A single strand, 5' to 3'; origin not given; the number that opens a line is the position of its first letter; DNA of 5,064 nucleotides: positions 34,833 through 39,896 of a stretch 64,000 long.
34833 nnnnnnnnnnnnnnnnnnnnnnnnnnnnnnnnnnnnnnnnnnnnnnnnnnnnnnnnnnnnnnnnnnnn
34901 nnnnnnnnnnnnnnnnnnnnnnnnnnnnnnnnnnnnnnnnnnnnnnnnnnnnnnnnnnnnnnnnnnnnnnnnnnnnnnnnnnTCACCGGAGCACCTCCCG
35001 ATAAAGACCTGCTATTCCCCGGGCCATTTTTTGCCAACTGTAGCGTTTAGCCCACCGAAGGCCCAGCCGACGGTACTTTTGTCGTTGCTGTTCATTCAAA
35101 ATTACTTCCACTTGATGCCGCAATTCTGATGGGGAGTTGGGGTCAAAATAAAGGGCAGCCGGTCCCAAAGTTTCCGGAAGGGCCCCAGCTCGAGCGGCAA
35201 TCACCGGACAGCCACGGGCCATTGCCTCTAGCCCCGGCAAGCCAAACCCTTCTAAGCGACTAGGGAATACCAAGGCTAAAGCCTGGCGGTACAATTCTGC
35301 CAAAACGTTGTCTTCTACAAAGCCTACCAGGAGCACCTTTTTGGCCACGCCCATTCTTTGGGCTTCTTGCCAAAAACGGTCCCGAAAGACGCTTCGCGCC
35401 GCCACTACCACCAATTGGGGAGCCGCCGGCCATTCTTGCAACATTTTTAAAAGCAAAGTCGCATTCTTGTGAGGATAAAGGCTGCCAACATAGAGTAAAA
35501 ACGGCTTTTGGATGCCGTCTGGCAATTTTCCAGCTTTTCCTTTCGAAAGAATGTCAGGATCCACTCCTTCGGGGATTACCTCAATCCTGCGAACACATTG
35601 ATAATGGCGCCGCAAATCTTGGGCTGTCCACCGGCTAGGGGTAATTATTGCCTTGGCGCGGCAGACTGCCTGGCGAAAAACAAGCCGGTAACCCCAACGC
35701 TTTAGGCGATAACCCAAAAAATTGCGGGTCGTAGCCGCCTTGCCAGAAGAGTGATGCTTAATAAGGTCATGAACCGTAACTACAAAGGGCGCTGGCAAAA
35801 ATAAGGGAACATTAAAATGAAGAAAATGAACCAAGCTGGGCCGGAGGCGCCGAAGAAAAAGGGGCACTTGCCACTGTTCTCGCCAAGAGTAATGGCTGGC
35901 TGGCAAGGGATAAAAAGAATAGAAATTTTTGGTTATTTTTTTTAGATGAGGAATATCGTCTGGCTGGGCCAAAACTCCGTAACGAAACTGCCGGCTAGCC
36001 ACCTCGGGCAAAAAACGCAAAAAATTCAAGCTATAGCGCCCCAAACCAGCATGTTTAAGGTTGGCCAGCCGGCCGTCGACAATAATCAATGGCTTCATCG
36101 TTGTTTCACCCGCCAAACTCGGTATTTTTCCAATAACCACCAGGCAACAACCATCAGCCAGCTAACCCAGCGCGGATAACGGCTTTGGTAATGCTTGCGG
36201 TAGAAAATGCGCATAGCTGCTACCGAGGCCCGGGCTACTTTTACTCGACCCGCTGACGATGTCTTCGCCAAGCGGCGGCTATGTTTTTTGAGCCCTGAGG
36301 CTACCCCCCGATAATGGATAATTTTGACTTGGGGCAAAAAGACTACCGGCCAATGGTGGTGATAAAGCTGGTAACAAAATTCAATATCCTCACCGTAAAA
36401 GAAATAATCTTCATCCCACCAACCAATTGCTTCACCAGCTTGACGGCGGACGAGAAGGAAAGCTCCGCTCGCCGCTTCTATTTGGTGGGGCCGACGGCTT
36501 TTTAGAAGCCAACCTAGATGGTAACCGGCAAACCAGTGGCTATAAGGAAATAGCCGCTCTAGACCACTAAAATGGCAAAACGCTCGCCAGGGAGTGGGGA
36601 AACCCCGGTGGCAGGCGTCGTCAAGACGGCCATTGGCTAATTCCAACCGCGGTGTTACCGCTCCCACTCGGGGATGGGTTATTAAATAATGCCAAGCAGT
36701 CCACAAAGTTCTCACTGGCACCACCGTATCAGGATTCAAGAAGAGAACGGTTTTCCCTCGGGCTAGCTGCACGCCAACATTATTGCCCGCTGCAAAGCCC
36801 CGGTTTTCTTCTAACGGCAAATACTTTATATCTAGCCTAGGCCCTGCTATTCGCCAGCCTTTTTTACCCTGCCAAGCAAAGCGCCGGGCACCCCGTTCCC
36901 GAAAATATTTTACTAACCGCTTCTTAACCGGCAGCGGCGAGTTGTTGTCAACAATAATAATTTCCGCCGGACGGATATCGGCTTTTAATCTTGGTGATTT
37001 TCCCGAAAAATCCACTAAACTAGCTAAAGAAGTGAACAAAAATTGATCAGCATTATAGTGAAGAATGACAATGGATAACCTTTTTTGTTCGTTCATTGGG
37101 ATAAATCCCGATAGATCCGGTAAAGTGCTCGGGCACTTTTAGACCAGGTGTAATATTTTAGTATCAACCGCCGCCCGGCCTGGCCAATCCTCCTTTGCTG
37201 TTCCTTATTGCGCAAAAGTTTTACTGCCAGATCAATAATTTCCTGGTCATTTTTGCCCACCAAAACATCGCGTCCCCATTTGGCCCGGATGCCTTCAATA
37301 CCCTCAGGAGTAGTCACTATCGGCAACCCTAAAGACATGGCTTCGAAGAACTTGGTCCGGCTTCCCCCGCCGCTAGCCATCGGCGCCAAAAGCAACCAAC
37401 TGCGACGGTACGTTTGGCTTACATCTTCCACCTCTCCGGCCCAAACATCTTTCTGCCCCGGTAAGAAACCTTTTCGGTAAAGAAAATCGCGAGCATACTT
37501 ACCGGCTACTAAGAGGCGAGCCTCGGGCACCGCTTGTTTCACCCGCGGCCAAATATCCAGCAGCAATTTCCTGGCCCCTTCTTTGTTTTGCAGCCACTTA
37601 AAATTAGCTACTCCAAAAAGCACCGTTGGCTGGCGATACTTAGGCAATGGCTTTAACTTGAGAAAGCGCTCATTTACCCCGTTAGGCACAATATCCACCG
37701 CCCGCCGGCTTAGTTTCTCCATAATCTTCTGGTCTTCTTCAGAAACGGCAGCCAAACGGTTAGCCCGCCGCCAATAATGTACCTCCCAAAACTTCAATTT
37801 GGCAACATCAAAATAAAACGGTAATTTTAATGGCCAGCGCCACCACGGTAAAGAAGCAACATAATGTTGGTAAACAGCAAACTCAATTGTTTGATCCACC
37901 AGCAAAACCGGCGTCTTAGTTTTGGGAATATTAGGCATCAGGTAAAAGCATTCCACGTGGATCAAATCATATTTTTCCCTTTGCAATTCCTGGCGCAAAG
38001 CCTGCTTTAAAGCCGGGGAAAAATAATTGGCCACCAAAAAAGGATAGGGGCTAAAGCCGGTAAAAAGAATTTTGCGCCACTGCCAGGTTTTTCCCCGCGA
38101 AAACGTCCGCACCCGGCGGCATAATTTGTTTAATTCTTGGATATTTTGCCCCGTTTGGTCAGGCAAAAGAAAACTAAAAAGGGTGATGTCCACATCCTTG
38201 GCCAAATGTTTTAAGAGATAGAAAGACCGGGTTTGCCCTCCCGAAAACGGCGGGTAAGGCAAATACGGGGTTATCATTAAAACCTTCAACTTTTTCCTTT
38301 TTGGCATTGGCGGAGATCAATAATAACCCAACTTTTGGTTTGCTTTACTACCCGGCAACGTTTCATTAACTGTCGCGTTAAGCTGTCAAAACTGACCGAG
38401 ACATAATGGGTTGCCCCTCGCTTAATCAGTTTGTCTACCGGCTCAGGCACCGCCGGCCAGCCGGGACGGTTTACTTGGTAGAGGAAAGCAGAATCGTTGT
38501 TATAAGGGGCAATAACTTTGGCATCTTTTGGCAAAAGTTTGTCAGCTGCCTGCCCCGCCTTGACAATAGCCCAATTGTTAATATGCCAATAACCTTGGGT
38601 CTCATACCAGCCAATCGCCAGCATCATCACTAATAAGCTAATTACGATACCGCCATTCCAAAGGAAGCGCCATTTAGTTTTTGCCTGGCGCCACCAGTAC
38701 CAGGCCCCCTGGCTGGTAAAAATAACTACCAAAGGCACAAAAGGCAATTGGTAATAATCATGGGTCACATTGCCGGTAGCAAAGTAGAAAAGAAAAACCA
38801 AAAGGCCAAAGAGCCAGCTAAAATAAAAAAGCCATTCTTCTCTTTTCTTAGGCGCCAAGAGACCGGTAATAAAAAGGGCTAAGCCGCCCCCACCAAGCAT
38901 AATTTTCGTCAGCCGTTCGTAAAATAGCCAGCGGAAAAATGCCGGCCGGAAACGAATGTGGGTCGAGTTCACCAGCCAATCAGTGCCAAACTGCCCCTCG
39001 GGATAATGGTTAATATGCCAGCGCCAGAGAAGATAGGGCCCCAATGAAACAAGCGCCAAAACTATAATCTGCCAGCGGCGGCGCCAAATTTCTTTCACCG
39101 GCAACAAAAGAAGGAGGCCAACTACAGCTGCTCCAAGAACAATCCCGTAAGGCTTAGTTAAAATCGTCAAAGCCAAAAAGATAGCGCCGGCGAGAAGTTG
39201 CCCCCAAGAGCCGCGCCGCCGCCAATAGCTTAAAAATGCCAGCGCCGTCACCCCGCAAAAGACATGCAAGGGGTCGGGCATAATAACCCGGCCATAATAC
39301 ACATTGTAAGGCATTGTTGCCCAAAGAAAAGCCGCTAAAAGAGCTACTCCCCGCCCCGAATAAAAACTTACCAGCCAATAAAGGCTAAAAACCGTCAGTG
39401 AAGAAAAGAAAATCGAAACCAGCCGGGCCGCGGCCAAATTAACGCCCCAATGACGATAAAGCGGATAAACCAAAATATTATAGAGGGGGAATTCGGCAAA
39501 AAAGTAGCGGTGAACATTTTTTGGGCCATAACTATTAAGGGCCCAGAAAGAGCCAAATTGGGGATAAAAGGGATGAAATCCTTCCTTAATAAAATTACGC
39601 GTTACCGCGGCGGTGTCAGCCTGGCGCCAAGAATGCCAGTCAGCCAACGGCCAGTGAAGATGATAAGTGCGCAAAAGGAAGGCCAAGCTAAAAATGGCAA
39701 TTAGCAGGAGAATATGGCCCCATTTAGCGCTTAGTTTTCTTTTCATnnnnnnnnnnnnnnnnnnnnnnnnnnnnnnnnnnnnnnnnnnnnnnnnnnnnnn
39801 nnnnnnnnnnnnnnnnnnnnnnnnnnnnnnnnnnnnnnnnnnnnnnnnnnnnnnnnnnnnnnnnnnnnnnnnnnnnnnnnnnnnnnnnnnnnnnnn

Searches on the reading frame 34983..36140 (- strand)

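Call 14: search_protein_families(library=pfam, proteins=[window:34983-36140:-], max_evalue=0.00001)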
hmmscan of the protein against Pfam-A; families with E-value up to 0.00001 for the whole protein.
window:34983-36140:- (385 aa): 5 families
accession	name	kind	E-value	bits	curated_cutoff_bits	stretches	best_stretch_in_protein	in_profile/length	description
PF00534.26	Glycos_transf_1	-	1.9e-26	93.1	26.4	1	211-357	14-163/172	Glycosyl transferases group 1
PF13692.12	Glyco_trans_1_4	-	3.5e-22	79.6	27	1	213-349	2-141/142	Glycosyl transferases group 1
PF13439.12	Glyco_transf_4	-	1.1e-17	65.1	28.5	1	32-196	3-169/170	Glycosyltransferase Family 4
PF20706.3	GT4-conflict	-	2.4e-09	37.1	26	1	224-374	211-383/385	Family 4 Glycosyltransferase in conflict systems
PF13579.12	Glyco_trans_4_4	-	1.5e-08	35.6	29.7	1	78-191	46-157/158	Glycosyl transferase 4-like domain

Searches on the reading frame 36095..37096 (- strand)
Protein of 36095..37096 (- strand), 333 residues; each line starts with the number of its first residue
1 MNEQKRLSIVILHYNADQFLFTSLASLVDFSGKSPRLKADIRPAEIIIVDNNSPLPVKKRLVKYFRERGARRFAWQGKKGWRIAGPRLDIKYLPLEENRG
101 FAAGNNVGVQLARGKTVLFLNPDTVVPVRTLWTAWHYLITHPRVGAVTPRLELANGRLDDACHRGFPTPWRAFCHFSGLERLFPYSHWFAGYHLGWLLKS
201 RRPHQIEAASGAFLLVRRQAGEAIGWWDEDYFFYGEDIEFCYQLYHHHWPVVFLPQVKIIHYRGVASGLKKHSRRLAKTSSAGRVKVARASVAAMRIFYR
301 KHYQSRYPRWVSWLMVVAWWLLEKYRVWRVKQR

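Call 14: search_protein_families(library=pfam, proteins=[window:36095-37096:-], max_evalue=0.00001)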
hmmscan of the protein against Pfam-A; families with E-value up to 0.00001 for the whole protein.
window:36095-37096:- (333 aa): 3 families
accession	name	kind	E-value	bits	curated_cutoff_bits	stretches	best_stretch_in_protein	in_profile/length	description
PF00535.33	Glycos_transf_2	-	5.8e-13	49.5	23.3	1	8-151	1-116/168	Glycosyl transferase family 2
PF13641.12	Glyco_tranf_2_3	-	2.3e-09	38.1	27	1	86-264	56-214/230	Glycosyltransferase like family 2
PF13632.12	Glyco_trans_2_3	-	1.9e-06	28.3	27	1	209-284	72-144/198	Glycosyl transferase family group 2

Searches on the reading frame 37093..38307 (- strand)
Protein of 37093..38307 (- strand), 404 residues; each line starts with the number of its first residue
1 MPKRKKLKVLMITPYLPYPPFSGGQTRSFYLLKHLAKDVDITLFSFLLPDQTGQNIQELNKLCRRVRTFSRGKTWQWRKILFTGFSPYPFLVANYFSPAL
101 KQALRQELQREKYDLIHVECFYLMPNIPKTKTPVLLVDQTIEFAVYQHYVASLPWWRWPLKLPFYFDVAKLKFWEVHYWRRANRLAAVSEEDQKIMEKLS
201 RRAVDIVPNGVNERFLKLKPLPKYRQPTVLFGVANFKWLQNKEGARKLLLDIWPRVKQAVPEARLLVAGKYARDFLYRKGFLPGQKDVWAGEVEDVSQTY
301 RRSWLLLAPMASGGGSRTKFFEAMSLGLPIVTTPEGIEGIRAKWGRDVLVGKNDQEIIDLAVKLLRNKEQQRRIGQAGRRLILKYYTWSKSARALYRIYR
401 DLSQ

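Call 14: search_protein_families(library=pfam, proteins=[window:37093-38307:-], max_evalue=0.00001)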
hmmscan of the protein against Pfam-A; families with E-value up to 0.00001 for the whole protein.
window:37093-38307:- (404 aa): 4 families
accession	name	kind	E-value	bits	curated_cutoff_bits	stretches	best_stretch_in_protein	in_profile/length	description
PF13692.12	Glyco_trans_1_4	-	1.4e-14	55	27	1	239-367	12-142/142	Glycosyl transferases group 1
PF13524.12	Glyco_trans_1_2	-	2.6e-11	44.1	25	1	259-395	12-142/144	Glycosyl transferase-like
PF13439.12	Glyco_transf_4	-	1.4e-10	41.9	28.5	1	23-213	3-168/170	Glycosyltransferase Family 4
PF00534.26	Glycos_transf_1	-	3.4e-09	36.9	26.4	1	247-380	31-171/172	Glycosyl transferases group 1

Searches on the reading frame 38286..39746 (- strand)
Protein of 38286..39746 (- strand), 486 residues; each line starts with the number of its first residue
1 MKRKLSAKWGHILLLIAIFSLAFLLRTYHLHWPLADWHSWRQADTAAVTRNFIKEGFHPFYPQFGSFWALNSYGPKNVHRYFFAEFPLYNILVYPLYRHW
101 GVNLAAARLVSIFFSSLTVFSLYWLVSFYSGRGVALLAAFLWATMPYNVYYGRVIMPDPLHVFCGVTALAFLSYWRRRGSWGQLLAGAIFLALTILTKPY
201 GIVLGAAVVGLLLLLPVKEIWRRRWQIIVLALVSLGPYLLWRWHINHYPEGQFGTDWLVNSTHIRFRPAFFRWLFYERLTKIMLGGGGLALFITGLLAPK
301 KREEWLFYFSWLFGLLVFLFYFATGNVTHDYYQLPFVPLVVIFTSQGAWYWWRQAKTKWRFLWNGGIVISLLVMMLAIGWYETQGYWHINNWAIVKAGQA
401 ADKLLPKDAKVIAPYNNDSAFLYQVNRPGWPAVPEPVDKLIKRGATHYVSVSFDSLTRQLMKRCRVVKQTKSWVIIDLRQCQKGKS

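Call 14: search_protein_families(library=pfam, proteins=[window:38286-39746:-], max_evalue=0.00001)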
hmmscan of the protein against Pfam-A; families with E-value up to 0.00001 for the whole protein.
window:38286-39746:- (486 aa): 2 families
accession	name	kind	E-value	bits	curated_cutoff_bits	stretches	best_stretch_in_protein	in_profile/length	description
PF13231.12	PMT_2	-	7.3e-12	46.2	26.1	1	101-241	18-160/160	Dolichyl-phosphate-mannose-protein mannosyltransferase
PF02366.24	PMT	-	3.1e-10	40.5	22.7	1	86-227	63-207/245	Dolichyl-phosphate-mannose-protein mannosyltransferase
